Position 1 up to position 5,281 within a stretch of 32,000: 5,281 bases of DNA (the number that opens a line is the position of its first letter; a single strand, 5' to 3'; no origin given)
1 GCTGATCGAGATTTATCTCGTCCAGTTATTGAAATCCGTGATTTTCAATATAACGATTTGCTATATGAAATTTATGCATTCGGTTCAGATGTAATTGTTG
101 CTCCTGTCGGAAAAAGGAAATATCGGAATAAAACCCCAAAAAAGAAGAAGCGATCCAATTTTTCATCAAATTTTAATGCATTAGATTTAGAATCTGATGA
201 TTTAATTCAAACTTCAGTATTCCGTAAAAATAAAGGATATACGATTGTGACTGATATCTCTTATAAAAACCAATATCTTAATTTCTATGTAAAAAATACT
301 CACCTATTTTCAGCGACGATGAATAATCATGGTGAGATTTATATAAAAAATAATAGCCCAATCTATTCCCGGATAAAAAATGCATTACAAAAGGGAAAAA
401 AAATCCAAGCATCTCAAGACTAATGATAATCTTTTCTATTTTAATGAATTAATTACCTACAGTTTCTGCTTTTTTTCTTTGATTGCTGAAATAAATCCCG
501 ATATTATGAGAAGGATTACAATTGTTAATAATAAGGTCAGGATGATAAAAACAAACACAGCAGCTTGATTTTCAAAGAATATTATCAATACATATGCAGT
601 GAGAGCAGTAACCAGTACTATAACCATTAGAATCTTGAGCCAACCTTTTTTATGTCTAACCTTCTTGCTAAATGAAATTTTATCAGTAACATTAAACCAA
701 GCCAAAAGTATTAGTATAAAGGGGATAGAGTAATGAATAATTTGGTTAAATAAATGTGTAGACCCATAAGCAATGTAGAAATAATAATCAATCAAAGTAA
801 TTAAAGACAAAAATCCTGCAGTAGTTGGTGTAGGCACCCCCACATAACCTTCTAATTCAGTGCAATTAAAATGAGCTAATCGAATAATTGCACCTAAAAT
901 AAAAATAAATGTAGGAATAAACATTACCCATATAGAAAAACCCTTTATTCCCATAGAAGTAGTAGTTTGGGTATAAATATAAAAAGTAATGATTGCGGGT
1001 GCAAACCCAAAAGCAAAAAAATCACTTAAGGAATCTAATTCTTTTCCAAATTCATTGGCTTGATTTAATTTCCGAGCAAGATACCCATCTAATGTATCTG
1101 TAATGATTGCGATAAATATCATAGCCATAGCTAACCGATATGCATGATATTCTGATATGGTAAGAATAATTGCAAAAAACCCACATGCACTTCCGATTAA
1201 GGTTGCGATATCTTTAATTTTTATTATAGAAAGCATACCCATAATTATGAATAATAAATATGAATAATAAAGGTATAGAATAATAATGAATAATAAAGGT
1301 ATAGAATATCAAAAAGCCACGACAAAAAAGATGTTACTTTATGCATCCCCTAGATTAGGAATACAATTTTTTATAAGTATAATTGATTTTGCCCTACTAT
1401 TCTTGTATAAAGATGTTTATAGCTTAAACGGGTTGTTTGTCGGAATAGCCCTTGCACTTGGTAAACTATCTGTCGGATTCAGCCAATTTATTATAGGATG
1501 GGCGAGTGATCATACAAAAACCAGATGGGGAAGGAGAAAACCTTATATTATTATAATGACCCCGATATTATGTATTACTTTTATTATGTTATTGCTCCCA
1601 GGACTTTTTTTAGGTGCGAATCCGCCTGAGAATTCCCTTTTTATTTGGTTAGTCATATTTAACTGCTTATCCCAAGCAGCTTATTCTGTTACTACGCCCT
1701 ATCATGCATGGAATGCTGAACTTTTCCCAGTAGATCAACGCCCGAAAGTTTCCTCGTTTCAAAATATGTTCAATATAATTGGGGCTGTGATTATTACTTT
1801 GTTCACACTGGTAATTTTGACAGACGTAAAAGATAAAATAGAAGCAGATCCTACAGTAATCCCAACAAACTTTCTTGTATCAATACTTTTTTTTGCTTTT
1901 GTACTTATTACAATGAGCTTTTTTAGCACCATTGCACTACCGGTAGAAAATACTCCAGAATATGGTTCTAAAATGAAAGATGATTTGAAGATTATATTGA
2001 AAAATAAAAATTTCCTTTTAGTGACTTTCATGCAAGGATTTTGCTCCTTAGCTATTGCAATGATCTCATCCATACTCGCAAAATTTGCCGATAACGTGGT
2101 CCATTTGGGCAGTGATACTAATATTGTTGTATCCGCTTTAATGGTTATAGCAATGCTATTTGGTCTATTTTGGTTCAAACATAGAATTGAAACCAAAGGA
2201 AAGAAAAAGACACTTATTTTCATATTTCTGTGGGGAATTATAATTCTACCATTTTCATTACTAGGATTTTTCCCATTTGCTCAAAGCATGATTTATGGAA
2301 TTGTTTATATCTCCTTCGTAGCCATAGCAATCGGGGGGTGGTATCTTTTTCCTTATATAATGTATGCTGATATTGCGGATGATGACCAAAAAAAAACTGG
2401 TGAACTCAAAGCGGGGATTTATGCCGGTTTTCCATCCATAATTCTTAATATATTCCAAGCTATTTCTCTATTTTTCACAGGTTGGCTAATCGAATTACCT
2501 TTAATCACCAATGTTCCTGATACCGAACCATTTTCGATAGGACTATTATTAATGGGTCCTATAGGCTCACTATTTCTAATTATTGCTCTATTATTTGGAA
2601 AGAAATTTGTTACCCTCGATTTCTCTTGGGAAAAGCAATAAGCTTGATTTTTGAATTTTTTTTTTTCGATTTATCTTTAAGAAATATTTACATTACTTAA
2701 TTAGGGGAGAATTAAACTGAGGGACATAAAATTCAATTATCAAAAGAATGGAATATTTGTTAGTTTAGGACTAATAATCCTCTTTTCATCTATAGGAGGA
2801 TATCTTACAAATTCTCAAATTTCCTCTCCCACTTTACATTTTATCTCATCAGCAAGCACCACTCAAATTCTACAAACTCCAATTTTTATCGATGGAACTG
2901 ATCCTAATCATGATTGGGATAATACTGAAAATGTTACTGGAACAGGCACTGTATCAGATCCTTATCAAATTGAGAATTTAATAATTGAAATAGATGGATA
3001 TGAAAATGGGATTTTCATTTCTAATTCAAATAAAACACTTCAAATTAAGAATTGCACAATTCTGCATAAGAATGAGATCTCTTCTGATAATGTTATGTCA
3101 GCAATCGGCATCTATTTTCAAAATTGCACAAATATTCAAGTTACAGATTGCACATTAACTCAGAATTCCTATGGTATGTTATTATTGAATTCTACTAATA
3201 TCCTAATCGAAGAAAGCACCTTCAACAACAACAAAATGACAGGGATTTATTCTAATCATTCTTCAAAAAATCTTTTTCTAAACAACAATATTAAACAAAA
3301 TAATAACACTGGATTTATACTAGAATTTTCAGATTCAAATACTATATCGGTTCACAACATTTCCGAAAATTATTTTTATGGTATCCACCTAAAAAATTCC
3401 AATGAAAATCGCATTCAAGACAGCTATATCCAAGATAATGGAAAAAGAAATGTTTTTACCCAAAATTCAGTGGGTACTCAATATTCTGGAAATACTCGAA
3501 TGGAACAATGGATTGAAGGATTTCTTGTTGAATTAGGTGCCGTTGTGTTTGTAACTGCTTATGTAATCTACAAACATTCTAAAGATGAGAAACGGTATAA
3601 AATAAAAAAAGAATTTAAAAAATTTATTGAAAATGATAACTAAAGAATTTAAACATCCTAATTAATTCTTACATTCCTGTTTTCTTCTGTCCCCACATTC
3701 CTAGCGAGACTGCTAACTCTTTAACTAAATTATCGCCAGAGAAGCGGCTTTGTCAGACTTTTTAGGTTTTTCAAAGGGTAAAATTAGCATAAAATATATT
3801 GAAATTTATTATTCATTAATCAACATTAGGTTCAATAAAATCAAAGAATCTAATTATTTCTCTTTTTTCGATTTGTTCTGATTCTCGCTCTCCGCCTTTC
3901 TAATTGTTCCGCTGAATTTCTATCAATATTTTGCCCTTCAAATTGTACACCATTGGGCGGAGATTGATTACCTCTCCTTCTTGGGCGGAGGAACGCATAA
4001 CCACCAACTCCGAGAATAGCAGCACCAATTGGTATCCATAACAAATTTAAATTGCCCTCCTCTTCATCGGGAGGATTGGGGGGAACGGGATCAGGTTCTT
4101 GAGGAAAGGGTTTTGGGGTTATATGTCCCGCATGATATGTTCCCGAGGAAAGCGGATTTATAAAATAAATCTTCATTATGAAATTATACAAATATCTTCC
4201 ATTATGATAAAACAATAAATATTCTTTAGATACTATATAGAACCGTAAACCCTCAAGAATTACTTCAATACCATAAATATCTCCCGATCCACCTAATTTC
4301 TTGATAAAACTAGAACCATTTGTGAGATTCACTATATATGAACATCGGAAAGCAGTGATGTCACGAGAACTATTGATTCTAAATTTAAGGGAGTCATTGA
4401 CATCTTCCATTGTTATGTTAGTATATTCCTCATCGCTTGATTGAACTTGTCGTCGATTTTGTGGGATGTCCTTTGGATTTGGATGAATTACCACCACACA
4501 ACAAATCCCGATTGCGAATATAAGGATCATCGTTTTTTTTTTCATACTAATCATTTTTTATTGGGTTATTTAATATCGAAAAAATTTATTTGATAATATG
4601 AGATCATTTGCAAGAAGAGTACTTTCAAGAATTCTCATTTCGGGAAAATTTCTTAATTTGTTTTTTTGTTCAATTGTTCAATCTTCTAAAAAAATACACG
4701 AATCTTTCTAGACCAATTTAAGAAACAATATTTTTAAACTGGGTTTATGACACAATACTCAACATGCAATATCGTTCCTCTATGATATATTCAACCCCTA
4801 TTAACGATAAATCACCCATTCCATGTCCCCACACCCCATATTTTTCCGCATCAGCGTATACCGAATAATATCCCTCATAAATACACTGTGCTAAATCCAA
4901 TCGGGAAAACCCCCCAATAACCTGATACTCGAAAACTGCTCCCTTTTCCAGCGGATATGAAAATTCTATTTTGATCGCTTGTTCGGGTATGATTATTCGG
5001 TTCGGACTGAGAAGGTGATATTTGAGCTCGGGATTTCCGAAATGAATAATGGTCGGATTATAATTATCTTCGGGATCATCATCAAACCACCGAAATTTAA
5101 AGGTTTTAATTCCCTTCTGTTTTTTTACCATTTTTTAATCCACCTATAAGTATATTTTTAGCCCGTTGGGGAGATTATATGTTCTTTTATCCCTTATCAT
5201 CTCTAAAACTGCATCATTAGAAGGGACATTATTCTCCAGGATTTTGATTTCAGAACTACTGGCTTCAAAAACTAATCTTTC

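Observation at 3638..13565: Perfect 64-nt direct repeats, one on the 3' end of the RuBisCO-family gene, bracket about 9.8 kb of accessory DNA (attL/attR-like)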

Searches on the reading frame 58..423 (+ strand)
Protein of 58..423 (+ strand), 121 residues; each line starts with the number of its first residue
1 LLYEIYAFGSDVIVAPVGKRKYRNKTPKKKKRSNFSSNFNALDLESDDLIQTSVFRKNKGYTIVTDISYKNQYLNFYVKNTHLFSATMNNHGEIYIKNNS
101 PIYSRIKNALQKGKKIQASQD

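Call 35: search_protein_families(library=pfam, proteins=[window:58-423:+], max_evalue=0.01)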
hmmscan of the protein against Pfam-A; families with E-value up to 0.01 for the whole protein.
window:58-423:+ (121 aa): 1 family
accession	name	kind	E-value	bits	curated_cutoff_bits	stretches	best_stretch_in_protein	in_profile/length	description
PF00995.28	Sec1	-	0.0083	15.8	30.7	1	28-111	68-146/575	Sec1 family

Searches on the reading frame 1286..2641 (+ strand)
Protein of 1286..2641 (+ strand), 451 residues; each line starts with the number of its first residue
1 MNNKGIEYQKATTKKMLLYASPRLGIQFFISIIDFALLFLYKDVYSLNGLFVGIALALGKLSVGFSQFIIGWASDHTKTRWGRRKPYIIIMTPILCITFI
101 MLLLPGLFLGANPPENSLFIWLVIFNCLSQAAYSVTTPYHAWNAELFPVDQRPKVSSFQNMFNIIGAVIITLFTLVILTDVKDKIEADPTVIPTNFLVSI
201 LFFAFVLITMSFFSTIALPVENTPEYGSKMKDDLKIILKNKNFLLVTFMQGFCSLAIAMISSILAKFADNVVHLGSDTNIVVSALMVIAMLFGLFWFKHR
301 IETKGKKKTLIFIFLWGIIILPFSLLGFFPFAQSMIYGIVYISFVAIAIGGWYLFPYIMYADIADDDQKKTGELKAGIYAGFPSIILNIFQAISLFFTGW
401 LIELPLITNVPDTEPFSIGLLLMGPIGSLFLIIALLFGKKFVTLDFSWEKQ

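Call 7: search_protein_families(library=pfam, proteins=[window:1286-2641:+], max_evalue=0.01)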
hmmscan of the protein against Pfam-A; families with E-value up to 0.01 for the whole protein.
window:1286-2641:+ (451 aa): 4 families
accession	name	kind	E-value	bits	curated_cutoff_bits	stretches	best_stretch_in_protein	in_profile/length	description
PF13347.12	MFS_2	-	1.6e-40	139.4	27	1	18-415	1-395/427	MFS/sugar transport protein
PF07690.21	MFS_1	-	3.3e-19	69.5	33.4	1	28-359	10-316/347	Major Facilitator Superfamily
PF03209.21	PUCC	-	8e-09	35.4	21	1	50-334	15-300/401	PUCC protein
PF17555.7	TssN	-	0.0023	17.8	30.3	1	284-368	8-91/274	Type VI secretion system, TssN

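Call 119: find_encoding_contigs(protein=window:1286-2641:+, flank=10000, max_places=10)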
Protein window:1286-2641:+ (451 aa): no gene with exactly this product is on record in the collection.

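Call 120: list_cluster_members(proteins=[window:1286-2641:+, L082:3385-4740:-, window:457-1242:-, L082:4758-5543:+, window:13533-14858:-, window:3850-4554:-, L082:2382-3200:-, window:15810-17384:+])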
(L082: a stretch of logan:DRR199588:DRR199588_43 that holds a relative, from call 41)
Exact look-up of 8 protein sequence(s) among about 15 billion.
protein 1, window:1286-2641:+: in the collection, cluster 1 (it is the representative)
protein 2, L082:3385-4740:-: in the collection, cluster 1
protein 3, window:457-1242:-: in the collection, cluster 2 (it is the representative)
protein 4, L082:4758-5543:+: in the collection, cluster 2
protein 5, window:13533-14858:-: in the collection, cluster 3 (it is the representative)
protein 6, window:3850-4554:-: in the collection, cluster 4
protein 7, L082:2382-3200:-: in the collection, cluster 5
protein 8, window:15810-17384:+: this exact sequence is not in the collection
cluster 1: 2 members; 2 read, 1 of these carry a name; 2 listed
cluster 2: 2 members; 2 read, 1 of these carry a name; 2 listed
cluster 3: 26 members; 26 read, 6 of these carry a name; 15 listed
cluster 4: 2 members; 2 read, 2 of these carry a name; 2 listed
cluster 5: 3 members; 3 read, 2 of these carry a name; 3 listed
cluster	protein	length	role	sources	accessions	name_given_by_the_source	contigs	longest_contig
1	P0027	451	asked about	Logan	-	-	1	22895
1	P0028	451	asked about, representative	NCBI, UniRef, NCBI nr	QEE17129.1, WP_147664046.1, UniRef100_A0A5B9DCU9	MFS transporter [Promethearchaeum syntrophicum] | MFS transporter n=1 Tax=Promethearchaeum syntrophicum TaxID=2594042 RepID=A0A5B9DCU9_9ARCH | MFS transporter [Candidatus Prometheoarchaeum syntrophicum]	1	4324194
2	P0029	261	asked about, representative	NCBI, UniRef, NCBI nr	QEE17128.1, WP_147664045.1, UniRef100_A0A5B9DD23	phosphatidylcholine/phosphatidylserine synthase [Promethearchaeum syntrophicum] | Phosphatidylcholine/phosphatidylserine synthase n=1 Tax=Promethearchaeum syntrophicum ... | CDP-alcohol phosphatidyltransferase family protein [Candidatus Prometheoarchaeum ...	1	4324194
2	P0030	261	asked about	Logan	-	-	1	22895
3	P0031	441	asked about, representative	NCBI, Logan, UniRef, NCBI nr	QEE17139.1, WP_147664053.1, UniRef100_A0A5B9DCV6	RuBisCO large subunit C-terminal-like domain-containing protein [Promethearchaeum ... | RuBisCO large subunit C-terminal-like domain-containing protein n=1 Tax=Promethearchaeum ... | RuBisCO large subunit C-terminal-like domain-containing protein [Candidatus ...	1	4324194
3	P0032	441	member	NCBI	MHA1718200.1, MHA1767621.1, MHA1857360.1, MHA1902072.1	MAG: RuBisCO large subunit C-terminal-like domain-containing protein [Promethearchaeota ...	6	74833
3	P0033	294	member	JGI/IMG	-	2,3-diketo-5-methylthiopentyl-1-phosphate enolase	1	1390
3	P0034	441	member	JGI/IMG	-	2,3-diketo-5-methylthiopentyl-1-phosphate enolase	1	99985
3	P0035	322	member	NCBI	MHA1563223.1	MAG: RuBisCO large subunit C-terminal-like domain-containing protein, partial ...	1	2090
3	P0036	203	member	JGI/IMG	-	2,3-diketo-5-methylthiopentyl-1-phosphate enolase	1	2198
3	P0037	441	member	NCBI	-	-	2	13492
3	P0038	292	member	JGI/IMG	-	-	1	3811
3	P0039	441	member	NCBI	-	-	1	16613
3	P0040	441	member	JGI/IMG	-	-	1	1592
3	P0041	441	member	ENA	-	-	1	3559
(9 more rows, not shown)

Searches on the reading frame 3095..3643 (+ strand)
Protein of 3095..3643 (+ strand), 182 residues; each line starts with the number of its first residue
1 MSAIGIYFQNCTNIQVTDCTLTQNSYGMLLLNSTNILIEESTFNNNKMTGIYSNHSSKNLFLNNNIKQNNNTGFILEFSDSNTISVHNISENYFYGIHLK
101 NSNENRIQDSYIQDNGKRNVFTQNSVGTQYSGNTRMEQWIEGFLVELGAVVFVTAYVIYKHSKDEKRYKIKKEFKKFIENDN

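Call 7: search_protein_families(library=pfam, proteins=[window:3095-3643:+], max_evalue=0.01)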
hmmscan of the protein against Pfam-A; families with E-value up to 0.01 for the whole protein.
window:3095-3643:+ (182 aa): 3 families
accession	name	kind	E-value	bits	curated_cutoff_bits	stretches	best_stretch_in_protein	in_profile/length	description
PF13229.12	Beta_helix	-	2.4e-20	73.2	25.9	1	5-145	2-144/158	Right handed beta helix region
PF05048.19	NosD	-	9.2e-18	64.9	23.6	1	4-130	39-164/212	Periplasmic copper-binding protein (NosD)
PF05753.20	TRAP_beta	-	0.0089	15.9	22.4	0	100-166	110-175/178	Translocon-associated protein beta (TRAPB)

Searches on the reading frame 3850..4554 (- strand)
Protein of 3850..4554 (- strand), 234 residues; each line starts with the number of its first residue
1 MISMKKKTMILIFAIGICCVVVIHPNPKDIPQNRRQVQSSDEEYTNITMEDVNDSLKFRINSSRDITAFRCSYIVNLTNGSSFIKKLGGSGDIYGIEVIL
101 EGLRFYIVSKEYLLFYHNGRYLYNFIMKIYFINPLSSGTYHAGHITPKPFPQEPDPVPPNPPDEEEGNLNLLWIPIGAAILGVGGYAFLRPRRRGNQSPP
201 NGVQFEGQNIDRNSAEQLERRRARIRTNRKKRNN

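Call 7: search_protein_families(library=pfam, proteins=[window:3850-4554:-], max_evalue=0.01)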
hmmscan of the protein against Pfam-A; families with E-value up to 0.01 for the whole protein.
window:3850-4554:- (234 aa): 0 families

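Call 32: search_protein_families(library=phrogs, proteins=[window:3850-4554:-], max_evalue=0.1)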
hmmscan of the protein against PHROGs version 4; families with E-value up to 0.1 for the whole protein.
window:3850-4554:- (234 aa): 0 families

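Call 33: search_protein_families(library=ncbifam, proteins=[window:3850-4554:-], max_evalue=0.1)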
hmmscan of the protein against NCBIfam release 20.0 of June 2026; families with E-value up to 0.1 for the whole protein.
window:3850-4554:- (234 aa): 0 families

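Call 41: find_encoding_contigs(protein=window:3850-4554:-, flank=10000, max_places=10)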
Protein window:3850-4554:- (234 aa): 1 contig read that carries it; 1 place shown.
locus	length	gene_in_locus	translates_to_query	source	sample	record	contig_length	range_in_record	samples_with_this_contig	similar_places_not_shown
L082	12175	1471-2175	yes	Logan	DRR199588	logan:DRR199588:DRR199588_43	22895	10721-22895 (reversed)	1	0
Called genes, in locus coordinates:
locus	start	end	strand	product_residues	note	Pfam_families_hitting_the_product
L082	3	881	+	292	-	?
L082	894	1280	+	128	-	-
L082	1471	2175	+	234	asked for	-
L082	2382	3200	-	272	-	PF05048:NosD, PF13229:Beta_helix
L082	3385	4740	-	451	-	PF07690:MFS_1, PF13347:MFS_2, PF03209:PUCC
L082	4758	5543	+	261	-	PF01066:CDP-OH_P_transf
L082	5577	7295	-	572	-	-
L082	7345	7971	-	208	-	PF02778:tRNA_int_endo_N, PF01974:tRNA_int_endo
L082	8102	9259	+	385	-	-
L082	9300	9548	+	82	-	-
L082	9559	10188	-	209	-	-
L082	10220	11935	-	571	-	PF01266:DAO, PF16901:DAO_C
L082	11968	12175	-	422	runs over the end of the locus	PF13183:Fer4_8 (weak), PF02754:CCG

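Call 105: search_protein_families(library=padloc, proteins=[window:3850-4554:-], max_evalue=0.01)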
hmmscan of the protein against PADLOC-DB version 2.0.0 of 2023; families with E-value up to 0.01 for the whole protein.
window:3850-4554:- (234 aa): 0 families

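Call 110: search_solved_structures(query=window:3850-4554:-, max_evalue=1)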
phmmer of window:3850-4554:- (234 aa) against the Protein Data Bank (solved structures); distinct sequences matched with E-value up to 1: 2.
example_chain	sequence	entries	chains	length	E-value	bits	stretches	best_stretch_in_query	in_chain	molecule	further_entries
5fn8_A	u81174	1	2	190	0.12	15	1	53-123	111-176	RECEPTOR-TYPE TYROSINE-PROTEIN PHOSPHATASE C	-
1obb_A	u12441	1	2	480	0.63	12.6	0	49-135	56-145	ALPHA-GLUCOSIDASE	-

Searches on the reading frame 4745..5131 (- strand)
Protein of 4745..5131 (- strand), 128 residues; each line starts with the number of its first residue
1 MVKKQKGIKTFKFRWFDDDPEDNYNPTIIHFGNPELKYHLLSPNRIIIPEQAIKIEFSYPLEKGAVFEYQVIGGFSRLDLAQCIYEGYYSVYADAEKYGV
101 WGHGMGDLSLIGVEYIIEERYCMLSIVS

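Call 7: search_protein_families(library=pfam, proteins=[window:4745-5131:-], max_evalue=0.01)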
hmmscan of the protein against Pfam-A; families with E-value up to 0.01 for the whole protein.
window:4745-5131:- (128 aa): 0 families

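Call 32: search_protein_families(library=phrogs, proteins=[window:4745-5131:-], max_evalue=0.1)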
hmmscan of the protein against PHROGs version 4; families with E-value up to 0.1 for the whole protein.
window:4745-5131:- (128 aa): 0 families

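Call 33: search_protein_families(library=ncbifam, proteins=[window:4745-5131:-], max_evalue=0.1)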
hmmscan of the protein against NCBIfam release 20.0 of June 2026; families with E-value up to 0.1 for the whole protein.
window:4745-5131:- (128 aa): 0 families

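Call 61: find_homologous_proteins(query=window:4745-5131:-, max_evalue=0.001)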
Query window:4745-5131:- (128 aa): 4 proteins with E <= 0.001 among 8 candidates.
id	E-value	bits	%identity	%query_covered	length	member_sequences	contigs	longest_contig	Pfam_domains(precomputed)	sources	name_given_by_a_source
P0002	7.9e-83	293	100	100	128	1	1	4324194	-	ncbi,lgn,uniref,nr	ncbi:hypothetical protein DSAG12_02964 [Promethearchaeum syntrophicum]|uniref:Uncharacterized protei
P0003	5.8e-44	168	62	91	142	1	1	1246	-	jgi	-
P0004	1.2e-26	112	60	75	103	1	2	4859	-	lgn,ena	-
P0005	1.7e-18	85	73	48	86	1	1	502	-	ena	-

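Call 62: find_encoding_contigs(protein=P0004, flank=10000)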
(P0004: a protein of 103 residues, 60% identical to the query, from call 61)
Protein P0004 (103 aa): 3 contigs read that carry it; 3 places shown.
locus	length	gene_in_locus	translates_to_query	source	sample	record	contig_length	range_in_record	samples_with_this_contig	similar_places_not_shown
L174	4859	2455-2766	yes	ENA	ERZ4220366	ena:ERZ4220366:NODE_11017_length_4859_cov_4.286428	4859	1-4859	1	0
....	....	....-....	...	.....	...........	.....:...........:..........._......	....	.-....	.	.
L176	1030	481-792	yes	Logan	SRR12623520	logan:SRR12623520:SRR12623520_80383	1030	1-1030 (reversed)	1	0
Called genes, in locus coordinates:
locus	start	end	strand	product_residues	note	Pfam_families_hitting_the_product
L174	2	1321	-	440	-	?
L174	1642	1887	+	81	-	-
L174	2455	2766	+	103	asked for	-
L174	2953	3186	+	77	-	-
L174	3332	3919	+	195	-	PF01558:POR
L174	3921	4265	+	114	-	PF12838:Fer4_7 (faint), PF14697:Fer4_21 (faint), PF12837:Fer4_6 (weak), PF13237:Fer4_10 (weak), PF00037:Fer4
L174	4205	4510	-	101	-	-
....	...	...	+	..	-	-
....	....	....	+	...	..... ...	-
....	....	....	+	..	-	-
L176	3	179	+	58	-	?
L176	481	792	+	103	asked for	-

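Call 63: find_encoding_contigs(protein=P0003, flank=10000)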
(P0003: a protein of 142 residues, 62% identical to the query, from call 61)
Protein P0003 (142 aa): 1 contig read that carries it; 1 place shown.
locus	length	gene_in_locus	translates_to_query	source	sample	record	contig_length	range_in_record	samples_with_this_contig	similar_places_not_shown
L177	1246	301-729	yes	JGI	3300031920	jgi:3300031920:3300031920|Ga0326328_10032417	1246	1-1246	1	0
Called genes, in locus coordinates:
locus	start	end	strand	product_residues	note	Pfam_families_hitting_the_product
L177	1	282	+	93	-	?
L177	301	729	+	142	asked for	-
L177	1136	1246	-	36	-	?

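Call 105: search_protein_families(library=padloc, proteins=[window:4745-5131:-], max_evalue=0.01)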
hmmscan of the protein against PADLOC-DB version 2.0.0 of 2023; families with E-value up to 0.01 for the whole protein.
window:4745-5131:- (128 aa): 0 families

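Call 112: find_related_loci(query=window:4745-5131:-, collection=viral_contigs, flank=10000)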
Query window:4745-5131:- (128 aa) in viral_contigs; peptide patterns used: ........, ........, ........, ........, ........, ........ (x = any residue, [..] = any of these).
3 stretches matched a pattern, but none encodes a relative of the query by tblastn (E <= 1e-3).
